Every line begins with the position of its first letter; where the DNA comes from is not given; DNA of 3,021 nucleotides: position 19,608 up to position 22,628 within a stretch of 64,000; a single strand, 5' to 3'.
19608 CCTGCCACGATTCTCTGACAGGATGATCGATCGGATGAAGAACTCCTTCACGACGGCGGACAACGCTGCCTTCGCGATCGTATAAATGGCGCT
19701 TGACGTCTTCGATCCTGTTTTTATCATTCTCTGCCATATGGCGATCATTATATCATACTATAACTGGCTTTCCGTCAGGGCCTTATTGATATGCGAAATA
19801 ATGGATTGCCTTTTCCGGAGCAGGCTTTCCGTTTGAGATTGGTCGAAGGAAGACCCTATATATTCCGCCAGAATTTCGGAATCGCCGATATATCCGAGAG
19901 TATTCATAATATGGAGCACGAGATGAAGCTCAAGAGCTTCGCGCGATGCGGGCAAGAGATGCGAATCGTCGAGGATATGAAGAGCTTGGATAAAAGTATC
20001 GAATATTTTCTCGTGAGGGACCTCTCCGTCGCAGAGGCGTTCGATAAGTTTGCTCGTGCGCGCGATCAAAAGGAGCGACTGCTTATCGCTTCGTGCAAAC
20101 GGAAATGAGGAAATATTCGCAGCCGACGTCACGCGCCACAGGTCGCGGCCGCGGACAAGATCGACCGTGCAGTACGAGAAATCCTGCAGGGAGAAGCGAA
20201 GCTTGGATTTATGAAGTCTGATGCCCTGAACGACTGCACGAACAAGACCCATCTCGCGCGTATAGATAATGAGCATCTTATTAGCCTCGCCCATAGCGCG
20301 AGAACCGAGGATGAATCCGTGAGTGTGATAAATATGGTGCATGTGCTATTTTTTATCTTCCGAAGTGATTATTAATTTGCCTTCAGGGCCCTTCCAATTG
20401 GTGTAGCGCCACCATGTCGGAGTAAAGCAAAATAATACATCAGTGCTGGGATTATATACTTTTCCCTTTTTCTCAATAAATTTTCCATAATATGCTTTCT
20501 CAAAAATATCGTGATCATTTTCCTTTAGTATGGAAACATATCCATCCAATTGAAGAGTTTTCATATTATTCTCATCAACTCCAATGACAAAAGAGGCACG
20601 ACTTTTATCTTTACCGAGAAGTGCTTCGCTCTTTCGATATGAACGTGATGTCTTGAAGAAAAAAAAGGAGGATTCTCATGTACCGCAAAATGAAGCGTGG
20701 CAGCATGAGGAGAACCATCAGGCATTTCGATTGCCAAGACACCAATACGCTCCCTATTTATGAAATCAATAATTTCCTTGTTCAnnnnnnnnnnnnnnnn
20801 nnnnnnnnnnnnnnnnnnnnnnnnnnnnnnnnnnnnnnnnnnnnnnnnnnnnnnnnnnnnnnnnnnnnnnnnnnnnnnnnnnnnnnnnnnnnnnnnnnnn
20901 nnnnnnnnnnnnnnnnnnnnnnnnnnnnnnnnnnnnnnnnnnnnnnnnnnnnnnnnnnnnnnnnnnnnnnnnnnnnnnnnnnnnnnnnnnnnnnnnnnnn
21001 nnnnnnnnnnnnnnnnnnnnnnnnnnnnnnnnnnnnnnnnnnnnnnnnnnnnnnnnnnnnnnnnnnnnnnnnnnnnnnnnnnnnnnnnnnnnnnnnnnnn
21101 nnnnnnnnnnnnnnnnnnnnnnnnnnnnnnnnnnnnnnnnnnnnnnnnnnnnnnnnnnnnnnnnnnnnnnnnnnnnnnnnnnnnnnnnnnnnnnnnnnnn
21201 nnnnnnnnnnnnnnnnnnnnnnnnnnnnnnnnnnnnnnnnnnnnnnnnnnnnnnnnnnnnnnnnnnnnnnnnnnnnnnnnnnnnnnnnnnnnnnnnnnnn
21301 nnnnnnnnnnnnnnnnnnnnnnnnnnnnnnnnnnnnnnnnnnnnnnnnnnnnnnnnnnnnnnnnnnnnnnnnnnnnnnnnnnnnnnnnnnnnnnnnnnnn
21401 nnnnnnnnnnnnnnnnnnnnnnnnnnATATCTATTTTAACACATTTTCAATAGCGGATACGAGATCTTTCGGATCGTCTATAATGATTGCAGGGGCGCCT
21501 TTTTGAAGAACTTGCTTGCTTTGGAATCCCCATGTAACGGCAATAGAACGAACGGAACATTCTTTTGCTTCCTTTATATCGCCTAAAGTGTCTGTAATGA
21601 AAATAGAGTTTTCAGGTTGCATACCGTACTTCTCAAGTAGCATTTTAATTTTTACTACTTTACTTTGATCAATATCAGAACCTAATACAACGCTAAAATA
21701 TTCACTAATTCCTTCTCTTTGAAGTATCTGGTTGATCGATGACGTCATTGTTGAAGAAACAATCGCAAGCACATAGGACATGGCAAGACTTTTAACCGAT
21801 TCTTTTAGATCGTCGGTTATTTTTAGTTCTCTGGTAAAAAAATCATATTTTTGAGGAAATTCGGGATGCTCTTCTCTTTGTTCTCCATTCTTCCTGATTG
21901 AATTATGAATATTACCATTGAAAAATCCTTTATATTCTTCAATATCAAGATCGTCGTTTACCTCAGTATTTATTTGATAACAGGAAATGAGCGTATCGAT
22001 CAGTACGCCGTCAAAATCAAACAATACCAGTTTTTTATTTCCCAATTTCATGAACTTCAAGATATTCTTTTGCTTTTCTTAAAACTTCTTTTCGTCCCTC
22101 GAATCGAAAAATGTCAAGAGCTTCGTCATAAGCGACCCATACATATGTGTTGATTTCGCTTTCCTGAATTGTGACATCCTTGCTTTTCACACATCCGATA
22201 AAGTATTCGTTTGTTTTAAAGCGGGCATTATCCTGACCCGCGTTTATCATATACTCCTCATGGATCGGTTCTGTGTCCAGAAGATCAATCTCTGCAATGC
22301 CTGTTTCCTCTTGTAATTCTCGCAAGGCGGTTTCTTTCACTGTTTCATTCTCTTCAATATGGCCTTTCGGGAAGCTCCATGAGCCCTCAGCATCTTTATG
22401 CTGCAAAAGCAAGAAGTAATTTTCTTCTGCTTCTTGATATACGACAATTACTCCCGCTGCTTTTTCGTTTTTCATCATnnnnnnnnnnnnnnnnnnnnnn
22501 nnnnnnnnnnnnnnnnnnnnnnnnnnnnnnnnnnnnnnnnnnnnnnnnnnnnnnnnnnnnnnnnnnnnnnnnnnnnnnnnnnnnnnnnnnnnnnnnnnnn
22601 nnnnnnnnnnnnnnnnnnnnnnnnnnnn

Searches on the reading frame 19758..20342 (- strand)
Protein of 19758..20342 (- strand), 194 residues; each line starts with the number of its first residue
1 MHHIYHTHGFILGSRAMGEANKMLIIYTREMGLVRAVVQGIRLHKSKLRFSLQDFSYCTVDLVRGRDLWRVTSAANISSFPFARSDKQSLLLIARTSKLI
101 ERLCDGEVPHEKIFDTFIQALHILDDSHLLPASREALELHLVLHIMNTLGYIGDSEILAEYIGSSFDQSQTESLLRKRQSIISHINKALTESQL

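Call 31: search_protein_families(library=pfam, proteins=[window:19758-20342:-], max_evalue=0.0001)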
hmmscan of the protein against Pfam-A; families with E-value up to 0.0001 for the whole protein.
window:19758-20342:- (194 aa): 1 family
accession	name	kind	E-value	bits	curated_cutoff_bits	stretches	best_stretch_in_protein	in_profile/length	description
PF11967.14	RecO_N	-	1.1e-14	54.6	27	1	1-80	1-80/80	Recombination protein O N terminal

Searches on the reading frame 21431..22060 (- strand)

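Call 32: search_protein_families(library=pfam, proteins=[window:21431-22060:-], max_evalue=0.0001)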
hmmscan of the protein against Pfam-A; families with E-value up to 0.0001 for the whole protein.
window:21431-22060:- (209 aa): 3 families
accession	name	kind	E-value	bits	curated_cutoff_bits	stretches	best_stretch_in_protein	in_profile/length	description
PF13419.12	HAD_2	-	6.6e-22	78.9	23.8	1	12-175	1-178/178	Haloacid dehalogenase-like hydrolase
PF00702.32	Hydrolase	-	5.8e-12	46.8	26.4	1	10-167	2-189/191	haloacid dehalogenase-like hydrolase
PF13242.12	Hydrolase_like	-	1.8e-05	25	22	1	139-198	11-73/75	HAD-hyrolase-like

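Call 55: search_protein_families(library=ncbifam, proteins=[window:21431-22060:-], max_evalue=0.001)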
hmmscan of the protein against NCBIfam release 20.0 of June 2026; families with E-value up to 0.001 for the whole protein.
window:21431-22060:- (209 aa): 19 families
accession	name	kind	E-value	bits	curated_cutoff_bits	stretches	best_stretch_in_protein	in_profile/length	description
NF009695.0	PRK13222.1-2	equivalog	2.3e-19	69.8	225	1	6-205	3-223/226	phosphoglycolate phosphatase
NF009804.0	PRK13288.1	equivalog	1e-18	67.6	218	1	11-205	5-211/215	pyrophosphatase PpaX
NF009699.0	PRK13225.1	equivalog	2.1e-18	66.8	368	1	93-208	156-271/273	phosphoglycolate phosphatase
NF009697.0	PRK13222.1-4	equivalog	6.1e-16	58.5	327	1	82-206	96-224/232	phosphoglycolate phosphatase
NF009694.0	PRK13222.1-1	equivalog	2.8e-13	49.8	415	1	93-204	125-239/252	phosphoglycolate phosphatase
TIGR01454.1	AHBA_synth_RP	hypoth_equivalog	2.2e-12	47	246.65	1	12-203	1-202/205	AHBA synthesis associated protein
NF009698.0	PRK13223.1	equivalog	4.1e-12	45.8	466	1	97-202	119-227/272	phosphoglycolate phosphatase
TIGR01449.2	PGP_bact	equivalog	1.8e-11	44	180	1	60-201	64-210/213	phosphoglycolate phosphatase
NF009696.0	PRK13222.1-3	equivalog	2.2e-08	34.1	359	1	99-208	107-220/223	N-acetylmuramic acid 6-phosphate phosphatase MupP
TIGR02253.1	CTE7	subfamily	6.3e-07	29.4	169.75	1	78-198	92-218/221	TIGR02253 family HAD-type hydrolase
TIGR02009.1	PGMB-YQAB-SF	subfamily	1.1e-06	28.9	153.35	1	12-169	4-180/186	beta-phosphoglucomutase family hydrolase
NF009700.0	PRK13226.1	equivalog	1.6e-06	28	342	1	66-183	80-202/229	phosphoglycolate phosphatase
TIGR01990.1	bPGM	equivalog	2e-05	24.6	189.4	0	11-44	3-35/187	beta-phosphoglucomutase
TIGR01488.1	HAD-SF-IB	subfamily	2.5e-05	24.3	45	1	11-161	1-170/177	HAD-IB family phosphatase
TIGR01509.1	HAD-SF-IA-v3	subfamily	3e-05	24.2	29.4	1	12-174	2-153/154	HAD-IA family hydrolase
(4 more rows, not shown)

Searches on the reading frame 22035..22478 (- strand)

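Call 32: search_protein_families(library=pfam, proteins=[window:22035-22478:-], max_evalue=0.0001)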
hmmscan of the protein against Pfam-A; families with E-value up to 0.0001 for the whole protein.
window:22035-22478:- (147 aa): 1 family
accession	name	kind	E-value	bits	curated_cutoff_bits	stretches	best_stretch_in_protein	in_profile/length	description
PF00293.34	NUDIX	-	9.2e-21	74.7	21.1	1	6-133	4-131/134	NUDIX domain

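Call 55: search_protein_families(library=ncbifam, proteins=[window:22035-22478:-], max_evalue=0.001)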
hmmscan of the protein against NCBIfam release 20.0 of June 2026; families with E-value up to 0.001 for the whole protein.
window:22035-22478:- (147 aa): 20 families
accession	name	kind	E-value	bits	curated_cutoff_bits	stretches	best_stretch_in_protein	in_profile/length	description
NF001936.0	PRK00714.1-3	equivalog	5.4e-14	52.4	118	1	7-141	10-150/155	RNA pyrophosphohydrolase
NF006961.0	PRK09438.1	equivalog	1.7e-12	47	103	1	7-125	8-134/151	dihydroneopterin triphosphate diphosphatase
NF052459.1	OxoGTPPhMutT1Mycb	equivalog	9.2e-10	38.1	475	1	7-135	3-124/292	8-oxo-(d)GTP phosphatase MutT1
NF001938.0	PRK00714.1-5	equivalog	9.4e-09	34.9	116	1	26-77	39-90/172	RNA pyrophosphohydrolase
NF008044.0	PRK10776.1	equivalog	1.7e-08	34.4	148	1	7-65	7-64/130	8-oxo-dGTP diphosphatase MutT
NF001937.0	PRK00714.1-4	equivalog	1.7e-08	34.2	139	1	20-66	21-65/161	RNA pyrophosphohydrolase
NF006530.0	PRK08999.1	equivalog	3.5e-08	32.9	245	1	26-63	27-64/315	Nudix family hydrolase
NF041652.1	Nud_hyd_Dein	equivalog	1.6e-07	31.7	200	1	4-61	12-72/152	Nudix hydrolase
TIGR02705.1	nudix_YtkD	equivalog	6.3e-07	29.1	154.4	1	9-64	26-77/156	RNA deprotection pyrophosphohydrolase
NF008736.0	PRK11762.1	equivalog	9.6e-07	28.5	169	1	5-64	45-106/186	ADP compounds hydrolase NudE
NF007834.0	PRK10546.1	equivalog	1e-06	28.6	156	1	26-121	24-110/135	pyrimidine (deoxy)nucleoside triphosphate diphosphatase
TIGR00586.1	mutt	equivalog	1.7e-06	28.1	97.9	1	12-76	11-76/129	8-oxo-dGTP diphosphatase MutT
NF001934.0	PRK00714.1-1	equivalog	2.6e-06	27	241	1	23-65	22-64/176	RNA pyrophosphohydrolase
NF001935.0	PRK00714.1-2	equivalog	1.1e-05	25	259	1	26-63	25-62/183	RNA pyrophosphohydrolase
NF003791.0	PRK05379.2-3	equivalog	1.7e-05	24.2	409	1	26-84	221-279/340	bifunctional nicotinamide-nucleotide adenylyltransferase/Nudix hydroxylase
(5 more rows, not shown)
